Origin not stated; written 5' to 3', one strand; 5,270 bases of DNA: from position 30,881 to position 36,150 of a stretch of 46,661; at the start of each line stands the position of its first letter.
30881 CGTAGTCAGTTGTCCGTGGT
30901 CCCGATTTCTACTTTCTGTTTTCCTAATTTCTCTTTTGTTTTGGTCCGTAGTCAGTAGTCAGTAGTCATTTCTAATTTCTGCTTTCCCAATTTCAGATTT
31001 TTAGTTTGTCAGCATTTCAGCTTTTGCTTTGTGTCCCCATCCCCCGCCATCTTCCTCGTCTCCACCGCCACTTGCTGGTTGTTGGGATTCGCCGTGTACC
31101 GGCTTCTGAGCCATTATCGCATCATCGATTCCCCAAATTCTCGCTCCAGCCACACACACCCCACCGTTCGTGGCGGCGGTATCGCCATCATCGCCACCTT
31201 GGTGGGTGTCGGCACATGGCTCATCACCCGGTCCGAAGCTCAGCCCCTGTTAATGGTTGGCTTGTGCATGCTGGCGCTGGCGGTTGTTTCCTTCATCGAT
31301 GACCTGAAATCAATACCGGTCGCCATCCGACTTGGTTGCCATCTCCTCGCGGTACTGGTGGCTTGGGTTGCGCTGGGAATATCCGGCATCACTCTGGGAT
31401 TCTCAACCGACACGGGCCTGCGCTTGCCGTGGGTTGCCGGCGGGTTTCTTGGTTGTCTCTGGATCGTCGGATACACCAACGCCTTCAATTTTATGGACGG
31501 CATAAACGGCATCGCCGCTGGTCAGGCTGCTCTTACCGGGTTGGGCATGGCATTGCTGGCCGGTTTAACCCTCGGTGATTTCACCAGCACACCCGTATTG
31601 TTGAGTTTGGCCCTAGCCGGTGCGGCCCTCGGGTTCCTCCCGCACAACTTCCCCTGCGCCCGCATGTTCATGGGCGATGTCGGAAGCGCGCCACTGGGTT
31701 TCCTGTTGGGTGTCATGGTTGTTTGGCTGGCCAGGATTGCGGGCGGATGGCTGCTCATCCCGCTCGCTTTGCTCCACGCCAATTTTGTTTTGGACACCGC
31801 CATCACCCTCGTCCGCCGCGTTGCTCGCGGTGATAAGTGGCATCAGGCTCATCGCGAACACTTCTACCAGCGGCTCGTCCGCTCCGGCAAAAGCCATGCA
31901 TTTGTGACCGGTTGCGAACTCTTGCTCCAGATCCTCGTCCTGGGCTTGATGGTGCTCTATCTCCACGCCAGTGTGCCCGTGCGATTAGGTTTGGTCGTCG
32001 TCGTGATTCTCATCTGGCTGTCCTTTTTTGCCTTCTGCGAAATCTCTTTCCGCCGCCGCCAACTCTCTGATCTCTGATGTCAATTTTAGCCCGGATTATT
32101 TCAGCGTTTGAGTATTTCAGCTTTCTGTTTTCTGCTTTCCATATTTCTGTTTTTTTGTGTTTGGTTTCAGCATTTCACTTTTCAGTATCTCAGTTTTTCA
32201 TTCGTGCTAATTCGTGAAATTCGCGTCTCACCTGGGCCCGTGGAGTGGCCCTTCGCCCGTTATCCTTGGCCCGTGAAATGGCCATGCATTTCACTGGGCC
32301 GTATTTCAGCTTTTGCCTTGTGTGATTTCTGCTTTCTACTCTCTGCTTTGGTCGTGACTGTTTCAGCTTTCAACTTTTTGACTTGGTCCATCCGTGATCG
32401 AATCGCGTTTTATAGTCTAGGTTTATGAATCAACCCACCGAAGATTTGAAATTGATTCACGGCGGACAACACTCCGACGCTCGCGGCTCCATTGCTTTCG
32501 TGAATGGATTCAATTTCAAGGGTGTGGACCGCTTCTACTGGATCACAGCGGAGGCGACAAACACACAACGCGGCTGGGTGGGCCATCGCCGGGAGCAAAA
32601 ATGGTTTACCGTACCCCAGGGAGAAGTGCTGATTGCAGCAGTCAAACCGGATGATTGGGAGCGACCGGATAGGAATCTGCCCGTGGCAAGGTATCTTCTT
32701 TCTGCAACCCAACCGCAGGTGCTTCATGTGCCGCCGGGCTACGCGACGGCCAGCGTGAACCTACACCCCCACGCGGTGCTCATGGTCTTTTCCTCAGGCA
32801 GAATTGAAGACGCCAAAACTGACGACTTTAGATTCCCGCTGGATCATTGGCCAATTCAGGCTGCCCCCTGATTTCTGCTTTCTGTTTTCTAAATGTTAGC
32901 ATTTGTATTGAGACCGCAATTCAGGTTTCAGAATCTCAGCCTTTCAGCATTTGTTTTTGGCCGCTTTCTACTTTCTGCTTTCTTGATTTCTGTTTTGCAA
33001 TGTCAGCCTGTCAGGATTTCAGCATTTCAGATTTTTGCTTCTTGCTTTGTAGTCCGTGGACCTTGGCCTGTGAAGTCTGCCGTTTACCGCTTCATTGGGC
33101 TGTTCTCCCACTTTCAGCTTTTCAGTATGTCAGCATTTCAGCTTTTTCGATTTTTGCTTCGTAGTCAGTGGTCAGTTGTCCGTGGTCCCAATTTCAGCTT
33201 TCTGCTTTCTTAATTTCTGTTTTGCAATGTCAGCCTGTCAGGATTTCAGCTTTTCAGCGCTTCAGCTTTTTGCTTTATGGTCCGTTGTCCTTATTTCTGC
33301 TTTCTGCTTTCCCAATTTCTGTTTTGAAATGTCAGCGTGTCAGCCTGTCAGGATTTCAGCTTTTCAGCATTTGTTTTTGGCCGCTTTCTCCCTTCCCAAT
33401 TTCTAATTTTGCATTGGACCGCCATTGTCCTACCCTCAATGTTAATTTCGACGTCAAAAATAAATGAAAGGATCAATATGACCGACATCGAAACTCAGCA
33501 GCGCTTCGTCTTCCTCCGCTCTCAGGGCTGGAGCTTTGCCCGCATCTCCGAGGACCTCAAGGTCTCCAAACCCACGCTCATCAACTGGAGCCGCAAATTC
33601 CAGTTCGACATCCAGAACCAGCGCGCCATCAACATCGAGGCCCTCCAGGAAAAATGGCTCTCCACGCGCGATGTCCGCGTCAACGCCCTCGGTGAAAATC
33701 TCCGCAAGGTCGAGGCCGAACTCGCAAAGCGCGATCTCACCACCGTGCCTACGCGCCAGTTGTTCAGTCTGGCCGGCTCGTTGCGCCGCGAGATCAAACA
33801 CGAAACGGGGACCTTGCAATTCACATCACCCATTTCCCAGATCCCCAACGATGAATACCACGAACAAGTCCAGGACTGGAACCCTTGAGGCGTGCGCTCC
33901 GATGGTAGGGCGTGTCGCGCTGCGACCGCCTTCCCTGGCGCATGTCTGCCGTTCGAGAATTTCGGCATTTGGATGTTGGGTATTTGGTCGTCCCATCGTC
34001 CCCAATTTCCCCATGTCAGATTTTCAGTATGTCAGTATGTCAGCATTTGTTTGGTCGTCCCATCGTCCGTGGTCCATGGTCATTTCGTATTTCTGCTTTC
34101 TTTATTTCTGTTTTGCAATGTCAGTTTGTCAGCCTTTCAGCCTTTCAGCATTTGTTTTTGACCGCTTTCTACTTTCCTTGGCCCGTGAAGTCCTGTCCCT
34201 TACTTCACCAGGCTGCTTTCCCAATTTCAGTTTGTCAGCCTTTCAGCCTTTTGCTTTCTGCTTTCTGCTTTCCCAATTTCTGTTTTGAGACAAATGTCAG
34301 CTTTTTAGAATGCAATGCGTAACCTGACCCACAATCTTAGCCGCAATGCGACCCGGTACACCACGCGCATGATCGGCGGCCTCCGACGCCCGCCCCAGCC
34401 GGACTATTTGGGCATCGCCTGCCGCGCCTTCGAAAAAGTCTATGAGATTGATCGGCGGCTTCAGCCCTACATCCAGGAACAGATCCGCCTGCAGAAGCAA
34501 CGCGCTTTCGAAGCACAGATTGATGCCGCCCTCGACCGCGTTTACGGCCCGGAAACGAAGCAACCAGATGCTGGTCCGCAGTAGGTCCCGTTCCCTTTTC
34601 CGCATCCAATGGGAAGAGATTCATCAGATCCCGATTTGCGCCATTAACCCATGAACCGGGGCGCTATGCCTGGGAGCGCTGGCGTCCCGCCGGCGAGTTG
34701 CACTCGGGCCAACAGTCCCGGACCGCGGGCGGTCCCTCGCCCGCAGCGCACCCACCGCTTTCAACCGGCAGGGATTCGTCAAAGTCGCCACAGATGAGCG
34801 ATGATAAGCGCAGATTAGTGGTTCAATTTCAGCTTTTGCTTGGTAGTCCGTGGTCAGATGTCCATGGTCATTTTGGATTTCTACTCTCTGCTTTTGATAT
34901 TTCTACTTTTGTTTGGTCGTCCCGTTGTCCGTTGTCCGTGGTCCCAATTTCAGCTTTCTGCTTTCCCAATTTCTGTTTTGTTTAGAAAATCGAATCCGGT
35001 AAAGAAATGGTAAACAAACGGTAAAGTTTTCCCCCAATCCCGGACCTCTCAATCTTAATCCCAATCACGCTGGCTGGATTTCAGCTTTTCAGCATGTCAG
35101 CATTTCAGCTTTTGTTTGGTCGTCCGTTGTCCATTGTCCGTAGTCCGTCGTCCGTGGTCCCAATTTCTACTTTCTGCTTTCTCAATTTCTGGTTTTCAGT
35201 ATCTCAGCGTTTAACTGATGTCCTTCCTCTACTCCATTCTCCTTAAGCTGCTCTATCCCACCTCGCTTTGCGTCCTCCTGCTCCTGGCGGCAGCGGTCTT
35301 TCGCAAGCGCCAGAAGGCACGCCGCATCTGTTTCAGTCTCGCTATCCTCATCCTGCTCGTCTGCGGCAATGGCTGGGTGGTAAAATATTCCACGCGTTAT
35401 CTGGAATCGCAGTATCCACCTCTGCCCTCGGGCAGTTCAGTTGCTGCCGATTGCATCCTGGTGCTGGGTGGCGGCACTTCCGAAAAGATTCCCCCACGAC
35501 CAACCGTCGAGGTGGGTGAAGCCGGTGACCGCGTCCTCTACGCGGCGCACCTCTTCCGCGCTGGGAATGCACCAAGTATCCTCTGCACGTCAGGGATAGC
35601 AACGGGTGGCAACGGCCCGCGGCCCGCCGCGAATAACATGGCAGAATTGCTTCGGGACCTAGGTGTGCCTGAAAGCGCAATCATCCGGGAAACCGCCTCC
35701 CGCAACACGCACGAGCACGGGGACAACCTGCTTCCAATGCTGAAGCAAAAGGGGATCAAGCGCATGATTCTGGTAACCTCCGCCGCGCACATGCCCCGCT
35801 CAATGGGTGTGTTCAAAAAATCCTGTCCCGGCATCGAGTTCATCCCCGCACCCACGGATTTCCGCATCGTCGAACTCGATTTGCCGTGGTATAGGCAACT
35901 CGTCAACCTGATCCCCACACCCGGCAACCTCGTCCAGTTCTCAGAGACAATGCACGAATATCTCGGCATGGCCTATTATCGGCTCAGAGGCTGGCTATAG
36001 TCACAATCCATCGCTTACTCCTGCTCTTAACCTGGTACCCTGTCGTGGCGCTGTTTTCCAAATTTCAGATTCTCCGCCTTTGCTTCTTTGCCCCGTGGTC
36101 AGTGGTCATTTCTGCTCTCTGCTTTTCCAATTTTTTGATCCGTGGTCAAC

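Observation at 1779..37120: Mosaic family of A-poor short-period repeat modules fills almost every gene junction of the EPS locus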

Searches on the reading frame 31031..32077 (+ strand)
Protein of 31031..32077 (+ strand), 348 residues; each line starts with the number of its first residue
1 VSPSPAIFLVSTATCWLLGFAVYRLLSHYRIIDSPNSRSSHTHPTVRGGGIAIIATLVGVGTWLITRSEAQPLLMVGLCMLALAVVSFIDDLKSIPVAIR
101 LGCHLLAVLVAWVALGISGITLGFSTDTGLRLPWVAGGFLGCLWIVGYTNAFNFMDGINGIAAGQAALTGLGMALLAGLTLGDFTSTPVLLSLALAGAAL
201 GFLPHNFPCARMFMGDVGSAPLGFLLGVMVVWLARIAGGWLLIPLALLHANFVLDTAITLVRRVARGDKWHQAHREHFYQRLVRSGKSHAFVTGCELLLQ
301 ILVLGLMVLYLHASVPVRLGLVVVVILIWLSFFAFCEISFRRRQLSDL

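Call 11: search_protein_families(library=pfam, proteins=[window:31031-32077:+])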
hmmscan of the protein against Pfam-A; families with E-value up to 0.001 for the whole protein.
window:31031-32077:+ (348 aa): 1 family
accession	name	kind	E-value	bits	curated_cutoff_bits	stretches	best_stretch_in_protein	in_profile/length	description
PF00953.26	Glycos_transf_4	-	1.5e-32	113.2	27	1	74-233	2-159/160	Glycosyl transferase family 4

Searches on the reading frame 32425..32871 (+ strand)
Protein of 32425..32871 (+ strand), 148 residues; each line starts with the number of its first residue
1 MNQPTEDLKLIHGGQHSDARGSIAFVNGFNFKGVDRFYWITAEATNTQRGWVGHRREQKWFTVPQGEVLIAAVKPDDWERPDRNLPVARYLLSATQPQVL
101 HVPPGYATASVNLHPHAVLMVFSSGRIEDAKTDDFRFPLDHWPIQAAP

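Call 11: search_protein_families(library=pfam, proteins=[window:32425-32871:+])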
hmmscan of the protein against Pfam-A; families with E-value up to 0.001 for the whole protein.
window:32425-32871:+ (148 aa): 1 family
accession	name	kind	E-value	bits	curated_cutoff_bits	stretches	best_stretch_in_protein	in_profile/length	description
PF05523.17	FdtA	-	2e-05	24.8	23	1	7-126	2-113/131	WxcM-like, C-terminal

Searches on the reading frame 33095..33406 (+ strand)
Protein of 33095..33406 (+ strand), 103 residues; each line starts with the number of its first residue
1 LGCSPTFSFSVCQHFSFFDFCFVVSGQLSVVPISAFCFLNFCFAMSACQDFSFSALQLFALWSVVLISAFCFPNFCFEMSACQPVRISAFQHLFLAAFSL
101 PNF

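Call 56: find_homologous_proteins(query=window:33095-33406:+, max_evalue=0.001)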
Query window:33095-33406:+: 37 candidates shared short words with the query, none scored E <= 0.001.
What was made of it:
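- Tried and rejected: A search with a translated block (33095-33406), meant to find spurious ORFs over arrays elsewhere, gave no hit and used the last protein search (call 56).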

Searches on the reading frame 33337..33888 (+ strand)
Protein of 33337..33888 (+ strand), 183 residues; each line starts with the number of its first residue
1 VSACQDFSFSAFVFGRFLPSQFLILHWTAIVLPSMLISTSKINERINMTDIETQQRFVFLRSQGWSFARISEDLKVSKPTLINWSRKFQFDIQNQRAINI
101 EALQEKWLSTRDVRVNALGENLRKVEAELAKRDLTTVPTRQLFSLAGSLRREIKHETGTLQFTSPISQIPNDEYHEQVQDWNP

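Call 11: search_protein_families(library=pfam, proteins=[window:33337-33888:+])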
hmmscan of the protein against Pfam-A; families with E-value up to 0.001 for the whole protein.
window:33337-33888:+ (183 aa): 1 family
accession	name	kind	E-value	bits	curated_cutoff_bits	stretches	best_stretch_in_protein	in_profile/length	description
PF13384.12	HTH_23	-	0.00018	21.6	24.6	1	51-89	4-42/50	Homeodomain-like domain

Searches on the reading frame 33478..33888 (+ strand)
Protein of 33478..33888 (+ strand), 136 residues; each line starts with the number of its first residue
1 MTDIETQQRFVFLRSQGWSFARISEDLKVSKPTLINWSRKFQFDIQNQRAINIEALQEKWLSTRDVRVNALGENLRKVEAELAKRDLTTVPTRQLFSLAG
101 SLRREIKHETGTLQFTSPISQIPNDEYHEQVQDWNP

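Call 82: search_protein_families(library=ncbifam, proteins=[window:33478-33888:+], max_evalue=0.01)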
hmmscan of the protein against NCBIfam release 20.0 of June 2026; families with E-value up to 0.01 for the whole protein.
window:33478-33888:+ (136 aa): 1 family
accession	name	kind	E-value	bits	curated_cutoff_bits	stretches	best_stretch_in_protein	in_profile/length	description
NF041889.1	Lmo0654_fam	equivalog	0.0096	16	75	0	34-84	10-60/61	Lmo0654 family protein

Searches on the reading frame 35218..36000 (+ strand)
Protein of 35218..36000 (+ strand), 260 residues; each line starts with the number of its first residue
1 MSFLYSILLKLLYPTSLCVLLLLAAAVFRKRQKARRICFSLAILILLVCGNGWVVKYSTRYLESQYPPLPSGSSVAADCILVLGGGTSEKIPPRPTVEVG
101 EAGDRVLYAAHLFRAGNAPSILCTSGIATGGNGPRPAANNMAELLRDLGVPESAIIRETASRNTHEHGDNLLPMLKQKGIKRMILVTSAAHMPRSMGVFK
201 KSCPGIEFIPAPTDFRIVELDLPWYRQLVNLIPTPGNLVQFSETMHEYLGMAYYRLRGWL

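Call 11: search_protein_families(library=pfam, proteins=[window:35218-36000:+])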
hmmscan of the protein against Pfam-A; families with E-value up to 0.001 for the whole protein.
window:35218-36000:+ (260 aa): 1 family
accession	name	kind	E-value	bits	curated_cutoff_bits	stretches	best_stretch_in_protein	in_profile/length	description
PF02698.23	DUF218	-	6e-26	91.4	27.6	1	78-250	1-133/133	DUF218 domain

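Call 28: find_homologous_proteins(query=window:35218-36000:+, max_evalue=1e-20)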
Query window:35218-36000:+ (260 aa): 2897 proteins with E <= 1e-20 among 7019 candidates; the best 120 are listed.
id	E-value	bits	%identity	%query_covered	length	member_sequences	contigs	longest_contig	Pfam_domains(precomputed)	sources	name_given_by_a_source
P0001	3.6e-159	546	93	100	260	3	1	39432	PF02698.24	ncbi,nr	ncbi:MAG: YdcF family protein [Verrucomicrobia bacterium]|nr:YdcF family protein [Verrucomicrobiota 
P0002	1.4e-153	528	89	100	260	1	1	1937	PF02698.24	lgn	-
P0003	4.7e-123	428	64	100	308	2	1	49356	PF02698.24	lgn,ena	-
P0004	6.8e-123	427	72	95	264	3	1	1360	PF02698.24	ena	-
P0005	1.1e-117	410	71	75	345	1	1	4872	PF02698.24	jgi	jgi:uncharacterized SAM-binding protein YcdF (DUF218 family)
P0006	1.1e-117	410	68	100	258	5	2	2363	PF02698.24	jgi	-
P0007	7.1e-115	401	68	100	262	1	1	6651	PF02698.24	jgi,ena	-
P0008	1.6e-113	396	66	100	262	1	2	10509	PF02698.24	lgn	-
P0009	7.8e-110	384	64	100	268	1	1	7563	PF02698.24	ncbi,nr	ncbi:MAG: YdcF family protein [Verrucomicrobia bacterium]|nr:YdcF family protein [Verrucomicrobiota 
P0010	4.7e-108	379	67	100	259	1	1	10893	PF02698.24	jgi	jgi:uncharacterized SAM-binding protein YcdF (DUF218 family)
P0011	7.3e-108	378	65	100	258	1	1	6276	PF02698.24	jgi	jgi:uncharacterized SAM-binding protein YcdF (DUF218 family)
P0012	9.0e-108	378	60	100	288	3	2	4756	PF02698.24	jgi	-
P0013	2.6e-107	376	64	100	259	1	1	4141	PF02698.24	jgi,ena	-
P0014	2.9e-106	373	55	100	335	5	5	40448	PF02698.24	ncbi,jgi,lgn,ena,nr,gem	ncbi:MAG TPA: YdcF family protein [Candidatus Paceibacterota bacterium]|nr:YdcF family protein [Cand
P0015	3.5e-106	372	63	100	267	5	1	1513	PF02698.24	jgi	jgi:uncharacterized SAM-binding protein YcdF (DUF218 family)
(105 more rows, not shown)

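Call 29: find_encoding_contigs(protein=P0001, flank=10000, max_places=4)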
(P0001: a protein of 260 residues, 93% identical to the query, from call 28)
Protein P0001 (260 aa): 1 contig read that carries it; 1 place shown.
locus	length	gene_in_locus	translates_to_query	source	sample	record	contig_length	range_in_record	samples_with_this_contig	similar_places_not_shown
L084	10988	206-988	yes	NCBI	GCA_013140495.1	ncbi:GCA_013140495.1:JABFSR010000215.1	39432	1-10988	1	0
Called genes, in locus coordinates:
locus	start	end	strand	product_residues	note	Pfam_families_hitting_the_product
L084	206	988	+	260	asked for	PF02698:DUF218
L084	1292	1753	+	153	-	PF04892:VanZ-LLP1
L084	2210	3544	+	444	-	PF02397:Bac_transf, PF13727:CoA_binding_3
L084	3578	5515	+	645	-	PF13727:CoA_binding_3, PF01073:3Beta_HSD, PF01370:Epimerase, PF02719:Polysacc_synt_2, PF04321:RmlD_sub_bind, PF08659:KR (faint), PF16363:GDP_Man_Dehyd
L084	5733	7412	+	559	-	PF12895:ANAPC3 (faint), PF23914:TPR_CcmH_CycH (faint), PF07719:TPR_2 (faint), PF14559:TPR_19 (faint)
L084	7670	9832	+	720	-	PF04305:DUF455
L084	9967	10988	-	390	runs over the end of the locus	PF00144:Beta-lactamase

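Call 30: find_encoding_contigs(protein=P0002, flank=10000, max_places=4)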
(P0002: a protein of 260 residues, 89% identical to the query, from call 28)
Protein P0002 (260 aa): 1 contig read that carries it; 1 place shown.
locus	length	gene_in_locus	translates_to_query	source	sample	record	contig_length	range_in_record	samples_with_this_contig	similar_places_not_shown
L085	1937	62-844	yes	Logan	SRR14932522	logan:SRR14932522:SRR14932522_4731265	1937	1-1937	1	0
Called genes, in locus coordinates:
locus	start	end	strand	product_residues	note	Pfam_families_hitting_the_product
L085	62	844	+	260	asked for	PF02698:DUF218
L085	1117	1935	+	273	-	?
